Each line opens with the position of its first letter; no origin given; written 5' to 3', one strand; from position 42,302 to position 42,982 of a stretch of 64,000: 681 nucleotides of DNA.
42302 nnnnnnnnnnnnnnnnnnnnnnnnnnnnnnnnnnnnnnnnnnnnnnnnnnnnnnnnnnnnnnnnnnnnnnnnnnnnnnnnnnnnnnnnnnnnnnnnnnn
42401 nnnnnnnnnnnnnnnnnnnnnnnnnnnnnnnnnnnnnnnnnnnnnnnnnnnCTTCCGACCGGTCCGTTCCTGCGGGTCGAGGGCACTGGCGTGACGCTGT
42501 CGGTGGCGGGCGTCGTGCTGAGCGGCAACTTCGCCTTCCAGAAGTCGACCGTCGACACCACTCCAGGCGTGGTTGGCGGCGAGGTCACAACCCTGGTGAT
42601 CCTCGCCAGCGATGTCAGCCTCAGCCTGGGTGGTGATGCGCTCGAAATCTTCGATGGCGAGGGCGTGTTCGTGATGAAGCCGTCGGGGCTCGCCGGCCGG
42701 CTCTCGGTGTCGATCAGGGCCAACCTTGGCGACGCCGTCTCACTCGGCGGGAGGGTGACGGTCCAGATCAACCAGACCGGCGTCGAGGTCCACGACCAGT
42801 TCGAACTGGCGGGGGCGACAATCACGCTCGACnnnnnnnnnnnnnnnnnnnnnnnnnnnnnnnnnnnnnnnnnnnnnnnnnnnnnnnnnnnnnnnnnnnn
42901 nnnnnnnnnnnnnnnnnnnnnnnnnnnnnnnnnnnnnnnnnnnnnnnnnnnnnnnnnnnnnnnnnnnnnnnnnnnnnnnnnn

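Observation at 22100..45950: About 24 kb array of an unrecognised ~125-aa all-beta repeat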

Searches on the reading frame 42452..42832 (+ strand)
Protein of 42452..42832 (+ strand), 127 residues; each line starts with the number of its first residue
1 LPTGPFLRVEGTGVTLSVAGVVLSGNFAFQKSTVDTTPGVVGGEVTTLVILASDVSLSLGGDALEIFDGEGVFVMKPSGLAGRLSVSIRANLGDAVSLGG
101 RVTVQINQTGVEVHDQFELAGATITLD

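Call 9: search_protein_families(library=pfam, proteins=[window:42452-42832:+], max_evalue=0.01)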
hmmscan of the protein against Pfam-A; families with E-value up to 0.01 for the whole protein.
window:42452-42832:+ (127 aa): 0 families

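Call 15: search_solved_structures(query=A1, max_evalue=1)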
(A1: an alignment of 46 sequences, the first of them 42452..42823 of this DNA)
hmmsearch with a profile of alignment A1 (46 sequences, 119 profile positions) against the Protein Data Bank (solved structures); distinct sequences matched with E-value up to 1: 3.
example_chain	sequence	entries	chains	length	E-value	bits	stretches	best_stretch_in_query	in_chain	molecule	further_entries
7x30_P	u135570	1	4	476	0.5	13.6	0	47-106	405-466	Hoc-like protein ORF90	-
2ccl_A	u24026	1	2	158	0.6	13.4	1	64-93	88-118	CELLULOSOMAL SCAFFOLDING PROTEIN A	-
1anu_A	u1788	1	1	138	0.64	13.3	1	64-93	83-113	COHESIN-2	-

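Call 16: find_homologous_proteins(query=A1, max_evalue=0.001)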
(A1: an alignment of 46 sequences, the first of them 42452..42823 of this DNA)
Query A1 (46 sequences) (124 aa, profile of the alignment): 10 proteins with E <= 0.001 among 8000 candidates.
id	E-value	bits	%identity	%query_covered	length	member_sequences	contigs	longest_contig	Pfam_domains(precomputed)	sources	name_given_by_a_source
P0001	3.3e-36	142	37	90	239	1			-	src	-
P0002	4.3e-24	103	26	90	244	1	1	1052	-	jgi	jgi:hypothetical protein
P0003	3.2e-19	87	27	82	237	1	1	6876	-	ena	-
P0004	1.1e-18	85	37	37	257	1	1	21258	-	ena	-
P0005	9.9e-13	66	46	50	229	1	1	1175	-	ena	-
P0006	3.8e-12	64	50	11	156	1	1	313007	-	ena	-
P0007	1.3e-8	53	30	52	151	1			-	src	-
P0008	3.7e-8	51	41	21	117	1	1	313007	-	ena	-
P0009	4.1e-5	41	-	-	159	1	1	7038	-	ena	-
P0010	1.3e-4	40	-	-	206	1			-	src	-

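Call 25: search_protein_representatives(alignment_id=A1)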
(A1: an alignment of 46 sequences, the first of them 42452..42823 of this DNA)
Query: 46 sequences, 119 profile positions. Proteins with E-value up to 0.001 (for the whole library): 2007; up to 1e-10: 1373; up to 1e-30: 605. The best 150 are listed.
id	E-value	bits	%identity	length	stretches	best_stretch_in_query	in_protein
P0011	0.0e+00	3381.1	-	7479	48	1-116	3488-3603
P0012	0.0e+00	2593.8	-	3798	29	1-118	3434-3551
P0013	0.0e+00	2304.1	-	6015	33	1-116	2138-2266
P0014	0.0e+00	1822.9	-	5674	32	1-119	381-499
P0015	0.0e+00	1768.9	-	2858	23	1-115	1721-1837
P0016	0.0e+00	1712.9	-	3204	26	1-118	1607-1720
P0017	0.0e+00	1586.7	-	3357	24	1-118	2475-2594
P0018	0.0e+00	1577.8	-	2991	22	1-119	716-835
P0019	0.0e+00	1558.9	-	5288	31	1-117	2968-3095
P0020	0.0e+00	1455.5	-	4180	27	1-118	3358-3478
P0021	0.0e+00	1437.1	-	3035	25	1-118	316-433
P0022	0.0e+00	1410.2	-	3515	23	1-118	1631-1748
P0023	0.0e+00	1371.3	-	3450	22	1-118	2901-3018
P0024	0.0e+00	1297.8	-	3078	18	1-118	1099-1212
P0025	0.0e+00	1269.9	-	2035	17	1-118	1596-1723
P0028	0.0e+00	1226.0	-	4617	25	1-119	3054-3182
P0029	0.0e+00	1206.1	-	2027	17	1-117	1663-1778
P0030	0.0e+00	1195.8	-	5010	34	2-118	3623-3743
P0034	0.0e+00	1023.3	-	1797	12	1-119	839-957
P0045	2.6e-241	801.8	-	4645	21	8-118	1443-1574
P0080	2.1e-166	560.2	-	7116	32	6-112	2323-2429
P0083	1.1e-165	557.9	-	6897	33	6-114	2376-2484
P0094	2.8e-152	514.6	-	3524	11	1-118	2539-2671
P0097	5.6e-151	510.4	-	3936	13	3-118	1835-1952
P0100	1.4e-140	476.9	-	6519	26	3-117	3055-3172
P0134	2.6e-117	401.8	-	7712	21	6-116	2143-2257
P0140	1.6e-110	379.8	-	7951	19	13-118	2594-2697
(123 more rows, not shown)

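Call 26: list_cluster_members(proteins=[P0011, P0013, P0014, P0019, P0030, P0080, P0083, P0134, P0140, P0100])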
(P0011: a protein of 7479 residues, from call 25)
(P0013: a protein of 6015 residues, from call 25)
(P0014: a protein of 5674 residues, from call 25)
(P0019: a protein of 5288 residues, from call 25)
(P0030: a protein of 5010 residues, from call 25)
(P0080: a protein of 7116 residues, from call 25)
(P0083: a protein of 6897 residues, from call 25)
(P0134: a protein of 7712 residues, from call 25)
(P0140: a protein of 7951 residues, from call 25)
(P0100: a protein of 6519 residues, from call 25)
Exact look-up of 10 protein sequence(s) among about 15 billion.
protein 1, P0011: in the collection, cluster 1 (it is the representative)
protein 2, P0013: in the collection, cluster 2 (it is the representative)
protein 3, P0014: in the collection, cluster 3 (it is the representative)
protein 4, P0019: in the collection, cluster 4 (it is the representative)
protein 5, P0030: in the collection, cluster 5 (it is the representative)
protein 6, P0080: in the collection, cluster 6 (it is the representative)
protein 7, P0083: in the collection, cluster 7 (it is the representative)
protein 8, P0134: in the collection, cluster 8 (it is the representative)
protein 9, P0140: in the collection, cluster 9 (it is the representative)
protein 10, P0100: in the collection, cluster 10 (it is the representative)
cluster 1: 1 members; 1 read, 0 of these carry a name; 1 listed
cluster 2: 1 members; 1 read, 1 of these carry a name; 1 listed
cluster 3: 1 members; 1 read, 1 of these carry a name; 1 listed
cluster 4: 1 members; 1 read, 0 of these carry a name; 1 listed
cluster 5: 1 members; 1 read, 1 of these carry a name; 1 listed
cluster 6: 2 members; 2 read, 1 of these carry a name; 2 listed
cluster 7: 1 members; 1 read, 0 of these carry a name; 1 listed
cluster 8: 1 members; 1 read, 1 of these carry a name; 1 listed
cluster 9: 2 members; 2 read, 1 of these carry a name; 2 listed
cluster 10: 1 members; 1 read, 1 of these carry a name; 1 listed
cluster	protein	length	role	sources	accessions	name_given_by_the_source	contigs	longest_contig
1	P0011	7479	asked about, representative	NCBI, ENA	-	-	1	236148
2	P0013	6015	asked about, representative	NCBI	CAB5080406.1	hypothetical protein D3OALGB2SA_510, partial [Olavius algarvensis associated ...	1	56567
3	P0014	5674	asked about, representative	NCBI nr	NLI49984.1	hypothetical protein [Propionibacterium sp.]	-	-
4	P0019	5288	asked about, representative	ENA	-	-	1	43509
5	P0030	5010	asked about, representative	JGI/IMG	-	hypothetical protein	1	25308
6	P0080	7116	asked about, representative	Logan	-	-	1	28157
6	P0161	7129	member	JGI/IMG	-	hypothetical protein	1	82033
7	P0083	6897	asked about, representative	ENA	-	-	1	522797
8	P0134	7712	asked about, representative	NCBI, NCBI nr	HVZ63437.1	MAG TPA: LEPR-XLL domain-containing protein, partial [Lacunisphaera sp.] | LEPR-XLL domain-containing protein [Lacunisphaera sp.]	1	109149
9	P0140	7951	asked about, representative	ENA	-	-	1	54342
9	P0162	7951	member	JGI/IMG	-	hypothetical protein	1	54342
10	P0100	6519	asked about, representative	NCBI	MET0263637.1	MAG: hypothetical protein ABW223_12110, partial [Rariglobus sp.]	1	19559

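Call 42: find_encoding_contigs(protein=P0006, flank=10000, max_places=3)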
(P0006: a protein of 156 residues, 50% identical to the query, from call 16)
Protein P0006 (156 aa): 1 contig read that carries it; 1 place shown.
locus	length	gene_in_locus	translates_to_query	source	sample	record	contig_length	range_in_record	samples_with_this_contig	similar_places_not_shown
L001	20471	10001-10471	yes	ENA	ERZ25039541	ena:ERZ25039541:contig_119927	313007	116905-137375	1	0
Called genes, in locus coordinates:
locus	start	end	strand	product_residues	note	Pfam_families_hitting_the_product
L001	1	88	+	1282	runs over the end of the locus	-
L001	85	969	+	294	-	-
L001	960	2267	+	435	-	-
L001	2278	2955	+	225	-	-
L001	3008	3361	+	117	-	-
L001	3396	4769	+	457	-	-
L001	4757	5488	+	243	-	-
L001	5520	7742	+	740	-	-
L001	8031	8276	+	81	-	-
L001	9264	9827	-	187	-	-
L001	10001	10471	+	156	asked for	-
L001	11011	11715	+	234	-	-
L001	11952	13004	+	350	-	-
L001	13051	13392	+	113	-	-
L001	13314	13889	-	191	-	-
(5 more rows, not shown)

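Call 74: search_protein_families(library=pfam, proteins=[P0094, P0097, P0029], max_evalue=0.001)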
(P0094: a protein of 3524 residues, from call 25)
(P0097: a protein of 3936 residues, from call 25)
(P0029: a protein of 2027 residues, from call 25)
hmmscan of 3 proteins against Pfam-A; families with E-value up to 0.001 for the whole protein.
P0094 (3524 aa): 2 families
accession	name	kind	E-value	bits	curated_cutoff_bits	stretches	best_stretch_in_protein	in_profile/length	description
PF01223.29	Endonuclease_NS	-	5.5e-45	154.2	23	1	928-1168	12-220/223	DNA/RNA non-specific endonuclease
PF21661.2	DUF6860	-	0.00068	20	27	0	1970-2023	55-108/125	Domain of unknown function (DUF6860)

P0097 (3936 aa): 1 family
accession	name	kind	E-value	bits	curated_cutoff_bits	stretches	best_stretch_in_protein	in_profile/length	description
PF24096.1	DUF7379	-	0.0001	22.8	33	1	173-224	68-115/191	Domain of unknown function (DUF7379)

P0029 (2027 aa): 0 families

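Call 75: search_protein_families(library=pfam, proteins=[P0028, P0045], max_evalue=0.001)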
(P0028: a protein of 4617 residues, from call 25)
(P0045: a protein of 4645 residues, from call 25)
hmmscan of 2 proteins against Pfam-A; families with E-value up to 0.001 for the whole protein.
P0028 (4617 aa): 2 families
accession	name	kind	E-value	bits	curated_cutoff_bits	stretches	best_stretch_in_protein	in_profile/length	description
PF13517.12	FG-GAP_3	-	1.6e-23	83.5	26.9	2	3625-3689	1-61/61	FG-GAP-like repeat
PF01839.29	FG-GAP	-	8.1e-15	54.8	22.1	2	3672-3694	3-25/37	FG-GAP repeat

P0045 (4645 aa): 0 families

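Call 92: list_cluster_members(proteins=[P0012, P0015, P0016, P0017, P0018, P0020, P0034, P0097, P0094, P0028])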
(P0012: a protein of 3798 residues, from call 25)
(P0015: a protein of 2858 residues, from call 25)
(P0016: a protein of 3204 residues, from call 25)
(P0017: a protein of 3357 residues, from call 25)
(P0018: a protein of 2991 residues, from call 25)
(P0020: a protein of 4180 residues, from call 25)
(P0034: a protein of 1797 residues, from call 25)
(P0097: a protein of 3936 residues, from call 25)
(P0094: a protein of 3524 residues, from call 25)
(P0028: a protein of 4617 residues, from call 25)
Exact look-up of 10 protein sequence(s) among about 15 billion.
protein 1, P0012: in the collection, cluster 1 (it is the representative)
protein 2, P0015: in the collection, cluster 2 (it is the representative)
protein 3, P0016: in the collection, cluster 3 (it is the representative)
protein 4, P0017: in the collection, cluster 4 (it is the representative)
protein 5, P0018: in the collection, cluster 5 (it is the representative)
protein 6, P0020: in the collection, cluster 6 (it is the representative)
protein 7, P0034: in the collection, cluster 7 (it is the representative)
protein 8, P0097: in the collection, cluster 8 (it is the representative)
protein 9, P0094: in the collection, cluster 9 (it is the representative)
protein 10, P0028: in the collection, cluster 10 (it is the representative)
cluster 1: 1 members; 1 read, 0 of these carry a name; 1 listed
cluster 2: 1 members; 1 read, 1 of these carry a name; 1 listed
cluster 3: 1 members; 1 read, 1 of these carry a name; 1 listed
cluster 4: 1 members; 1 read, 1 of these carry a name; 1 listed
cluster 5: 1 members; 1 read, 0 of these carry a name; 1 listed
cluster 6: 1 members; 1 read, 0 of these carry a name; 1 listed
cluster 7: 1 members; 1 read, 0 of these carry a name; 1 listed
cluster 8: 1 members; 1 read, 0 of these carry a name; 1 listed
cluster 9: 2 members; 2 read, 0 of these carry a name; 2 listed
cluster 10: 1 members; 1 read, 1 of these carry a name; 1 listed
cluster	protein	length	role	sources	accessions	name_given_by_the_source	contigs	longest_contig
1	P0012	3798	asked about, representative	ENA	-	-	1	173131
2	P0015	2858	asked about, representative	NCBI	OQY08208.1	MAG: hypothetical protein B6I22_01165, partial [Desulfobacteraceae bacterium 4572_123]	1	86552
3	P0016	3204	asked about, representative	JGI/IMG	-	hypothetical protein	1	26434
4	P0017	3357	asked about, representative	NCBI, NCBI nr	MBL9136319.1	MAG: hypothetical protein JNK85_10640, partial [Verrucomicrobiales bacterium] | hypothetical protein [Verrucomicrobiales bacterium]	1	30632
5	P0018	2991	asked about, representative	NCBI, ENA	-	-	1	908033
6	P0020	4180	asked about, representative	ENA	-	-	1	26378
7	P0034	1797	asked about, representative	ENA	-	-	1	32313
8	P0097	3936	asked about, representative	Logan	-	-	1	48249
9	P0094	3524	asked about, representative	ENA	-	-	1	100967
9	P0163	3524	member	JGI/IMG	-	-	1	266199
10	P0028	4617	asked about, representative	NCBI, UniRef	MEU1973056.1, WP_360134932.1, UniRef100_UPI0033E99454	VCBS repeat-containing protein, partial [Microbacterium sp. NPDC019599] | VCBS repeat-containing protein n=1 Tax=Microbacterium sp. NPDC019599 TaxID=3154690 ...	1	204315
